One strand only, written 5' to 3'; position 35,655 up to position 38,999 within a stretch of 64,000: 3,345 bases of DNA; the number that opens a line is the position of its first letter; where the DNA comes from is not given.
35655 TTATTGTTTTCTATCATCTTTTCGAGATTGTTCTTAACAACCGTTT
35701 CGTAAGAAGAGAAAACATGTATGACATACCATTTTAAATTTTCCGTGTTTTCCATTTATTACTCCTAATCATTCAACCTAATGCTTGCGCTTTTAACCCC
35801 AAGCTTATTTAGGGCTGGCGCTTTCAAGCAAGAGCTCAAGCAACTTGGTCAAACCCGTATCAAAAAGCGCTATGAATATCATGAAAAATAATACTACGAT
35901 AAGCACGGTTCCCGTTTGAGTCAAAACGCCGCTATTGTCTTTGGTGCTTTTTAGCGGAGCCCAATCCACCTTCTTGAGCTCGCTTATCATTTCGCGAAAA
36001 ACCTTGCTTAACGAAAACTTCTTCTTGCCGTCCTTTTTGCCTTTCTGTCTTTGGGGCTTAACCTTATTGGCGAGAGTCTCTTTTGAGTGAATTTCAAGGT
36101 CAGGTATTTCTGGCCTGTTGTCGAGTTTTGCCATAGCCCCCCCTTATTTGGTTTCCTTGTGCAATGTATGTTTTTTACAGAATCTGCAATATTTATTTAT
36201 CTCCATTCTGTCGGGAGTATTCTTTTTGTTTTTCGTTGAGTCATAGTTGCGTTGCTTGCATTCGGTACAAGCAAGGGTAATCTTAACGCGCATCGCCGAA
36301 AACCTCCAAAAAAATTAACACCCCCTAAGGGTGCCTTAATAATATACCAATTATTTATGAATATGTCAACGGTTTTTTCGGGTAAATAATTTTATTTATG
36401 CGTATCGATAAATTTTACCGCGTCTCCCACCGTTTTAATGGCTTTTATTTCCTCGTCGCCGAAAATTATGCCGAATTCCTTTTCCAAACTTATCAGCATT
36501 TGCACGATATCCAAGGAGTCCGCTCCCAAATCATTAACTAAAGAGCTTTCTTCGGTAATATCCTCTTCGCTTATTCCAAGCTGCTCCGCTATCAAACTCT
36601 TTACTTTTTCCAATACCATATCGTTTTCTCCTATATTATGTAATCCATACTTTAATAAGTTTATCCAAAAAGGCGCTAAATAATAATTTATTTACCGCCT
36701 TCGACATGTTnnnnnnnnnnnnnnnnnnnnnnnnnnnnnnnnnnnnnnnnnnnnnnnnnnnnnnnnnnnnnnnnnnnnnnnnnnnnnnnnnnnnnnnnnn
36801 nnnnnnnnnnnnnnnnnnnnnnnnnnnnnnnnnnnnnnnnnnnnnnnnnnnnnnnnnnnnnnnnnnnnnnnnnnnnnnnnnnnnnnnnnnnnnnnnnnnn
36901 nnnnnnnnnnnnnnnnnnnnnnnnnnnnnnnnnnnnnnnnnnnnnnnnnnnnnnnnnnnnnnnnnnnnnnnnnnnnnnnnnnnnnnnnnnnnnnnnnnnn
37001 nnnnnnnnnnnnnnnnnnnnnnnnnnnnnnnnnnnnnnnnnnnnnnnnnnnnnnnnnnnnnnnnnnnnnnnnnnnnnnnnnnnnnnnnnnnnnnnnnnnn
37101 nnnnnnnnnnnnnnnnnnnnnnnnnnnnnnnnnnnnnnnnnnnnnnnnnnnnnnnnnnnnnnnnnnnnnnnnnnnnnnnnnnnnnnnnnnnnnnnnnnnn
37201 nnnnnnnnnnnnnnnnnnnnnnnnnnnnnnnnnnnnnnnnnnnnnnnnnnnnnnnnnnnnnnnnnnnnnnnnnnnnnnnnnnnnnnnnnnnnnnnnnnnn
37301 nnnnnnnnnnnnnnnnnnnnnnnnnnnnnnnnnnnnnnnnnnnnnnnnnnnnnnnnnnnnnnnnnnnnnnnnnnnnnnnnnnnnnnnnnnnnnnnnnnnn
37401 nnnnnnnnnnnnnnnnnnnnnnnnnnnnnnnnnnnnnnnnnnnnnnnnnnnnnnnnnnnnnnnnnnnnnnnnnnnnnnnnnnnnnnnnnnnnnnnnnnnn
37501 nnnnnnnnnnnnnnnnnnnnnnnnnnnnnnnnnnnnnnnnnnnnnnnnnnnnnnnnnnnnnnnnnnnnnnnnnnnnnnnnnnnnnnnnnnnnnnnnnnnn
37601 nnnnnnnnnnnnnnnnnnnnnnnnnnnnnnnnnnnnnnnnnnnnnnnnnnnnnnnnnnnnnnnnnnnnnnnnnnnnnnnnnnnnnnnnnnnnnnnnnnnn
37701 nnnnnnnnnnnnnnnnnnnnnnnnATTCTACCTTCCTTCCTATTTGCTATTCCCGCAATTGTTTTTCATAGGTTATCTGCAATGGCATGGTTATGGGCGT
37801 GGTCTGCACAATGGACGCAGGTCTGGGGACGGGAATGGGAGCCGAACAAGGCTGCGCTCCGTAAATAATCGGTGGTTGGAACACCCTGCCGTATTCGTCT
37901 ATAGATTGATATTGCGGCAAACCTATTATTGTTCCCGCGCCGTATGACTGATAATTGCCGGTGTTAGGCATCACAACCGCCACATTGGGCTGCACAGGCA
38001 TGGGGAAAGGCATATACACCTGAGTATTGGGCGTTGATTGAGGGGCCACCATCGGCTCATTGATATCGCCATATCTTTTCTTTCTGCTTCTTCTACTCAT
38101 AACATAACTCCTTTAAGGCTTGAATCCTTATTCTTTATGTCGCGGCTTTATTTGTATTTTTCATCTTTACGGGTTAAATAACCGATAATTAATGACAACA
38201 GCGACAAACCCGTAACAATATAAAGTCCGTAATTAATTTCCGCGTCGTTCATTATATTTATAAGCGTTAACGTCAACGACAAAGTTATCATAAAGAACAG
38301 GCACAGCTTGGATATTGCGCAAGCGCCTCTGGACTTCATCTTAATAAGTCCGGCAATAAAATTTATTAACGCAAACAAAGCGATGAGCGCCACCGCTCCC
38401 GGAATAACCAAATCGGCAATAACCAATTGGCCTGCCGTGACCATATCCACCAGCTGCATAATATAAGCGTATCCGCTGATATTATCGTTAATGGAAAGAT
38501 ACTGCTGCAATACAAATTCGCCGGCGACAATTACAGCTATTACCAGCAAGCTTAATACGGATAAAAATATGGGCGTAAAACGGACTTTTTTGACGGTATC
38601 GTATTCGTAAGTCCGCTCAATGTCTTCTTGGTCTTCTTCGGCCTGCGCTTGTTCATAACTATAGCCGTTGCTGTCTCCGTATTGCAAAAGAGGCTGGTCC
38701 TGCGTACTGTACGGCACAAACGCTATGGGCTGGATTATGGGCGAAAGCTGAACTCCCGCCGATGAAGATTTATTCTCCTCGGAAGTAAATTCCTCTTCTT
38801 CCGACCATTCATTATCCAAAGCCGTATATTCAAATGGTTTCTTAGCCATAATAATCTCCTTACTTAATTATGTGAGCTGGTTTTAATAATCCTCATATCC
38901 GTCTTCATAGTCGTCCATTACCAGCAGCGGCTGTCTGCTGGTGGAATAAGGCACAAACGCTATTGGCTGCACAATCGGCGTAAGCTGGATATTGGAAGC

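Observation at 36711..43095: Eight-gene cassette of paralogous 4-TM membrane proteins and small soluble proteins sharing one short peptide motif, with no family I recognise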

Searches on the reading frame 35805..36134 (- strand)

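Call 69: search_protein_families(library=ncbifam, proteins=[window:35805-36134:-], max_evalue=0.001)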
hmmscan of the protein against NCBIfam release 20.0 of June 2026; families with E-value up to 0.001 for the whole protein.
window:35805-36134:- (109 aa): 3 families
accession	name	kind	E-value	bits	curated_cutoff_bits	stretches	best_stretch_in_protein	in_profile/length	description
TIGR00964.1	secE_bact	equivalog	4.4e-09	36.1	27.55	1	46-103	5-56/57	preprotein translocase subunit SecE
NF005782.0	PRK07597.9-1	equivalog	0.00049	20.5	201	0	42-102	108-162/164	preprotein translocase subunit SecE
NF004373.0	PRK05740.1-3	equivalog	0.00094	19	154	0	43-103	95-149/150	preprotein translocase subunit SecE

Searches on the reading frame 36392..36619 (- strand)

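Call 69: search_protein_families(library=ncbifam, proteins=[window:36392-36619:-], max_evalue=0.001)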
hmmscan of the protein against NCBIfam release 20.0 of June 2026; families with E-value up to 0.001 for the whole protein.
window:36392-36619:- (75 aa): 15 families
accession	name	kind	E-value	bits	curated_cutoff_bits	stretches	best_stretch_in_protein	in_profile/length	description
NF002148.0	PRK00982.1-2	subfamily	1.8e-26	91.7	71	1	2-74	5-77/79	acyl carrier protein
TIGR00517.1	acyl_carrier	equivalog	1.5e-24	85.7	70.45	1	2-74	4-76/77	acyl carrier protein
NF002151.0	PRK00982.1-5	equivalog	1.5e-23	82.7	92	1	2-74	4-76/78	acyl carrier protein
NF002149.0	PRK00982.1-3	equivalog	2.6e-23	81.7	106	1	3-74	5-76/78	acyl carrier protein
NF002150.0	PRK00982.1-4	subfamily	1.5e-22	79.6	66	1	2-75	6-79/80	acyl carrier protein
NF002147.0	PRK00982.1-1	equivalog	8.3e-17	60.8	84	1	2-74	8-80/83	acyl carrier protein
NF009104.0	PRK12449.1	equivalog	4.8e-15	55.3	70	1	2-74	6-78/80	acyl carrier protein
NF040636.1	AcpM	exception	2.7e-14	52.9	146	1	3-72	7-76/93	meromycolate extension acyl carrier protein AcpM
NF003757.0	PRK05350.1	equivalog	6.8e-13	48.6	65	1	2-72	7-77/83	acyl carrier protein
NF006031.0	PRK08172.1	equivalog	3.6e-12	46.8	76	1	5-69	8-72/82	acyl carrier protein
NF005079.0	PRK06508.1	equivalog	1.4e-09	38.2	83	1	3-55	5-57/93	acyl carrier protein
NF004533.0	PRK05883.1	equivalog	6.7e-08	32.3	72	1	5-67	27-89/100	acyl carrier protein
NF005798.0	PRK07639.1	equivalog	5.1e-07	30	100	1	4-73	8-80/91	petrobactin biosynthesis protein AsbD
NF058660.1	cispen_ACP_AmcB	equivalog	3e-06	27.3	80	1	4-72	4-76/80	cispentacin biosynthesis acyl carrier protein AmcB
NF005480.0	PRK07081.1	equivalog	0.00027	20.8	72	1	13-59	14-59/83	acyl carrier protein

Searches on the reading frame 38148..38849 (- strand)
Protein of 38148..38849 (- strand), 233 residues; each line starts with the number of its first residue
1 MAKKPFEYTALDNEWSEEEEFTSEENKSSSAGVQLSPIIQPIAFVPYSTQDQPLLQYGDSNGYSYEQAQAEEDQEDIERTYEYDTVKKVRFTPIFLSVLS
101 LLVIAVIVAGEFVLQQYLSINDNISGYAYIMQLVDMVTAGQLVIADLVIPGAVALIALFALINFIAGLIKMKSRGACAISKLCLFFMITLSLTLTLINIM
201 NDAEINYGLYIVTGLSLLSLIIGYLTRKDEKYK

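Call 3: search_protein_families(library=pfam, proteins=[window:38148-38849:-], max_evalue=1)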
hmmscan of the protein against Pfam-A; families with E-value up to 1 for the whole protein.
window:38148-38849:- (233 aa): 1 family
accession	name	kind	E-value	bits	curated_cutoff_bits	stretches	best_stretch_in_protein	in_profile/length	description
PF19845.4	DUF6320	-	0.007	16.7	29.9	1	174-232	9-67/186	Family of unknown function (DUF6320)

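Call 4: search_protein_families(library=ncbifam, proteins=[window:38148-38849:-], max_evalue=1)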
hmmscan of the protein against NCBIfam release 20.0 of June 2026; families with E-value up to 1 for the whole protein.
window:38148-38849:- (233 aa): 1 family
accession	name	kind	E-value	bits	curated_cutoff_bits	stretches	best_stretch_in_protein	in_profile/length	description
NF041745.1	RdrD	equivalog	0.27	11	230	1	112-233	45-169/227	antiviral RADAR system accessory protein RdrD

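Call 6: find_homologous_proteins(query=window:38148-38849:-, max_evalue=0.001)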
Query window:38148-38849:- (233 aa): 17 proteins with E <= 0.001 among 1789 candidates.
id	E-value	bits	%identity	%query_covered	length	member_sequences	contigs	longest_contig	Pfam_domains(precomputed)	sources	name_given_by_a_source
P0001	5.4e-142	489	99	100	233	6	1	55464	-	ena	-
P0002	2.1e-80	288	61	94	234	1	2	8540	-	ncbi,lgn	ncbi:MAG: hypothetical protein ACOCWI_01520 [Bacillota bacterium]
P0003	2.7e-78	281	60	99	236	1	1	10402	-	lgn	-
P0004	3.0e-78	281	59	93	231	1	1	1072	-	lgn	-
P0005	1.7e-77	278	62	94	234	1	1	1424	-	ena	-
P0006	1.2e-76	275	61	97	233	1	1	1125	-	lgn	-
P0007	8.4e-75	269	58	95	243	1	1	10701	-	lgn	-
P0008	6.8e-73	263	56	99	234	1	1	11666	-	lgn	-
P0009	1.3e-63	233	61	82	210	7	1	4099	-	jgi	jgi:hypothetical protein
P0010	4.7e-54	201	53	77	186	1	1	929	-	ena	-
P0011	7.0e-44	168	44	92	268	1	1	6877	-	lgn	-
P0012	9.8e-28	116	36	88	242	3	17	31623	-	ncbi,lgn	-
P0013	4.2e-19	87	34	85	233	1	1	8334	-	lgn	-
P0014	1.1e-18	86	33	90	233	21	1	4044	-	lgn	-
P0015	4.2e-18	84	37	82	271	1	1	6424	-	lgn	-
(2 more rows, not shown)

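Call 8: find_encoding_contigs(protein=P0012, flank=10000, max_places=4)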
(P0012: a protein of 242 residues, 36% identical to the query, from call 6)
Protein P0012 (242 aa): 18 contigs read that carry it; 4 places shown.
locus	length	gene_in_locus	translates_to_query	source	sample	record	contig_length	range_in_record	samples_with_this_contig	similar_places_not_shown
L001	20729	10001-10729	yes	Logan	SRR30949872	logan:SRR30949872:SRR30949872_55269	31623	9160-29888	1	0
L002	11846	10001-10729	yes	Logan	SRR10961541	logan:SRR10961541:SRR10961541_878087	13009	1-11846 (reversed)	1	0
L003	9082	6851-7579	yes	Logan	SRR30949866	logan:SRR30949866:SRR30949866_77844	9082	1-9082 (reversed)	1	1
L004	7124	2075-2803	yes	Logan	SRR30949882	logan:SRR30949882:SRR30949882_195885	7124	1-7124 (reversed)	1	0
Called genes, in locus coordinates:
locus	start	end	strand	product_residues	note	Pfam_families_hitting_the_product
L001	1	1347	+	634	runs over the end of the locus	PF09479:Flg_new, PF07581:Glug (faint)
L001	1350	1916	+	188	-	-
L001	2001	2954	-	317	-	PF00135:COesterase, PF20434:BD-FAE, PF07859:Abhydrolase_3, PF00326:Peptidase_S9 (faint)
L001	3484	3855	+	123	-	-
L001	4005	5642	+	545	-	PF00749:tRNA-synt_1c, PF03950:tRNA-synt_1c_C, PF20974:tRNA-synt_1c_C2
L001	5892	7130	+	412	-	PF12773:DZR, PF13240:Zn_Ribbon_1 (weak), PF13248:Zn_ribbon_3 (faint)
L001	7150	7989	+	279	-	-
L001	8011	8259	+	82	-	-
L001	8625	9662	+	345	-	-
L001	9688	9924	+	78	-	-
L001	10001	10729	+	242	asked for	-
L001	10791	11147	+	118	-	-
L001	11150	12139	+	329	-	-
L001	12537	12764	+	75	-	PF00550:PP-binding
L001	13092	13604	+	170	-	-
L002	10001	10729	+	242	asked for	-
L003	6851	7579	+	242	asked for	-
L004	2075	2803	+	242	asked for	-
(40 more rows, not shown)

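Call 11: find_encoding_contigs(protein=P0002, flank=10000, max_places=3)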
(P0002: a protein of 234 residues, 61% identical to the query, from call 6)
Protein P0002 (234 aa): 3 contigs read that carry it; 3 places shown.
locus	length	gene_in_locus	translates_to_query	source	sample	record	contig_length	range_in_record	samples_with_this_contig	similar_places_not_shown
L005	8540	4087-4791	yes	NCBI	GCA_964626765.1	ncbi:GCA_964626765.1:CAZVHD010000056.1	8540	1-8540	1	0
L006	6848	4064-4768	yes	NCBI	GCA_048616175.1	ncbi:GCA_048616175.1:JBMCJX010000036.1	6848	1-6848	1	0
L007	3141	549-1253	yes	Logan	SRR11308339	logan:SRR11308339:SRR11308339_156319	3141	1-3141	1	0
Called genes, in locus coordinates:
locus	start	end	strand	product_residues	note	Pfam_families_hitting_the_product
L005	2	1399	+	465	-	?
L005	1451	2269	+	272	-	-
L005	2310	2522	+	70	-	-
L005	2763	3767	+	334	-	-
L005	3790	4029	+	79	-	-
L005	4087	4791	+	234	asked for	-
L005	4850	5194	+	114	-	-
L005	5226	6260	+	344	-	-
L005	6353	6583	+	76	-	PF00550:PP-binding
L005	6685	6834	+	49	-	PF00471:Ribosomal_L33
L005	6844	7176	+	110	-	PF00584:SecE (faint)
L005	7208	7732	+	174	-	PF02357:NusG, PF00467:KOW (weak)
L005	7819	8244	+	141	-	PF03946:Ribosomal_L11_N, PF00298:Ribosomal_L11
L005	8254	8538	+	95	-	?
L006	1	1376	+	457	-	?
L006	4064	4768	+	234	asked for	-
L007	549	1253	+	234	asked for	-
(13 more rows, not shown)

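Call 13: find_encoding_contigs(protein=P0015, flank=10000, max_places=2)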
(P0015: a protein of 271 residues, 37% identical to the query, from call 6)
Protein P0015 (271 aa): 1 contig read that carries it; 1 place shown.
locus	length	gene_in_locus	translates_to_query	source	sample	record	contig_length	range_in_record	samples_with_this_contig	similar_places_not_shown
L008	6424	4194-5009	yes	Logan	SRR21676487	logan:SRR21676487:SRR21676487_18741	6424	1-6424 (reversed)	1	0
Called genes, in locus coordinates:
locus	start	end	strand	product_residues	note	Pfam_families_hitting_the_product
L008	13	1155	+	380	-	PF12773:DZR (faint)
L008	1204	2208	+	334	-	-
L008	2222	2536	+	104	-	-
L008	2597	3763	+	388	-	-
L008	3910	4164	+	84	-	-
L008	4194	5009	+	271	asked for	-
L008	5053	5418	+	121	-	-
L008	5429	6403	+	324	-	-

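Call 14: find_encoding_contigs(protein=P0011, flank=10000, max_places=2)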
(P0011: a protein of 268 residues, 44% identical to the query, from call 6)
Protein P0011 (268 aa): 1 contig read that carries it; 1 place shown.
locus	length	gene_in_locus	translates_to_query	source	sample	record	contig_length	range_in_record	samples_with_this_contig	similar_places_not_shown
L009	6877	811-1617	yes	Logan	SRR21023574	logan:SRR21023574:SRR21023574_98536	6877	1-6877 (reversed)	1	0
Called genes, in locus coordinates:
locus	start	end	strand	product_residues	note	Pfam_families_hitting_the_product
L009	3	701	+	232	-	?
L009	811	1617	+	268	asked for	-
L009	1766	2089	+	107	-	-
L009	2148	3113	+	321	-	-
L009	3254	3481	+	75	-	PF00550:PP-binding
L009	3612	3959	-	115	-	PF03079:ARD (weak), PF06249:EutQ (weak), PF02311:AraC_binding (weak), PF07883:Cupin_2, PF05899:Cupin_3 (weak)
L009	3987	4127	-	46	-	-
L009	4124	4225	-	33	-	-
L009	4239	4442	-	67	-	PF13560:HTH_31 (weak), PF12844:HTH_19, PF13443:HTH_26, PF01381:HTH_3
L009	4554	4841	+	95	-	PF20648:DUF6809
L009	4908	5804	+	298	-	PF04055:Radical_SAM, PF13353:Fer4_12 (weak)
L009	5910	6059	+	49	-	-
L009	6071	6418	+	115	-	PF00584:SecE (weak)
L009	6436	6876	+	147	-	?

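Call 15: find_encoding_contigs(protein=P0013, flank=10000, max_places=2)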
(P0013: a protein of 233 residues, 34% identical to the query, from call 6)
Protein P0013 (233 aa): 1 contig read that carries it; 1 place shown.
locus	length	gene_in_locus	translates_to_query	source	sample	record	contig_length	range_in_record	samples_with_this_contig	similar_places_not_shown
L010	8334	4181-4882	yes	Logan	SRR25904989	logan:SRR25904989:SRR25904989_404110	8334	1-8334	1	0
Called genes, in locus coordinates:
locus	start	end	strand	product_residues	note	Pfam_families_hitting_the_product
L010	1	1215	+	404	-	?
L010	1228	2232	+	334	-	-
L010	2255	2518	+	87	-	-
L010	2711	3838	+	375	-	-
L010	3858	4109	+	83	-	-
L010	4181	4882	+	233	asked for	-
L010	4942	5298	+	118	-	-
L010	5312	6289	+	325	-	-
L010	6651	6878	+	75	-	PF00550:PP-binding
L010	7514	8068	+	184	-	-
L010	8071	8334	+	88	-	?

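Call 43: predict_structure(alignment_id=A1)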
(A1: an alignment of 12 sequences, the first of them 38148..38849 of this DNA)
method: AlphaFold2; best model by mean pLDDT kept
length: 233 residues; sequences in the alignment: 12
mean_pLDDT: 66.1   pTM: 0.52
mean pLDDT of the five models: 66.1, 64.3, 62.8, 55.2, 53.3
residues with pLDDT >= 90: 19; 70-90: 95; 50-70: 42; < 50: 77
segments of 3 or more residues with pLDDT < 50: 1-35, 38-41, 45-65, 73-86
pLDDT, mean of each block of 10 residues (from residue 1): 41 36 35 45 47 44 47 48 50 84 82 60 74 84 79 90 86 74 90 88 78 89 75 51
secondary structure, 60 per line:
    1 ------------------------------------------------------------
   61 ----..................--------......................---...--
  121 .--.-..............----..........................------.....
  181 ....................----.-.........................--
elements in order: H65-82 H91-112 H126-139 H144-169 H176-200 H207-231

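Call 65: search_protein_families(library=padloc, proteins=[window:38148-38849:-], max_evalue=0.01)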
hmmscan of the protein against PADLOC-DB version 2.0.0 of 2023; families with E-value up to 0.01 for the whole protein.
window:38148-38849:- (233 aa): 0 families

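Call 66: search_protein_families(library=phrogs, proteins=[window:38148-38849:-], max_evalue=0.01)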
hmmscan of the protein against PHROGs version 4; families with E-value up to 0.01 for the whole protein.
window:38148-38849:- (233 aa): 1 family
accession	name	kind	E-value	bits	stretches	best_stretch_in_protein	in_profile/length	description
phrog_17699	-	unknown function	0.0022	19.5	1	147-209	3-69/93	-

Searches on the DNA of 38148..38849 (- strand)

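Call 93: search_rna_families(sources=[L001, L005, L010, L012, L014, L016, L018, L044], threshold=gathering)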
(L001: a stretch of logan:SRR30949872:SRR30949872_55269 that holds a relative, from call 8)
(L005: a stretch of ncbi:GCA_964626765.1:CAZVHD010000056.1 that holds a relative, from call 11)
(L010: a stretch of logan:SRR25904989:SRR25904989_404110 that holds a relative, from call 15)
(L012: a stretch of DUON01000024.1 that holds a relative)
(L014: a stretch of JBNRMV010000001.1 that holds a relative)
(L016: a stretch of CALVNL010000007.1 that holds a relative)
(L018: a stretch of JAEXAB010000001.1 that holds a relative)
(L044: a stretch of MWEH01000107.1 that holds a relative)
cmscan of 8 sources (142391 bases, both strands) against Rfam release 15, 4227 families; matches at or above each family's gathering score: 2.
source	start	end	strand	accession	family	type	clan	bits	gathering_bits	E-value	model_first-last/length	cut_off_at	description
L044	1673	1746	-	RF00005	tRNA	Gene; tRNA;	CL00001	61.9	29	1.2e-10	1-71/71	no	tRNA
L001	3129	3202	-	RF00005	tRNA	Gene; tRNA;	CL00001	60.3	29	3.3e-10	1-71/71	no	tRNA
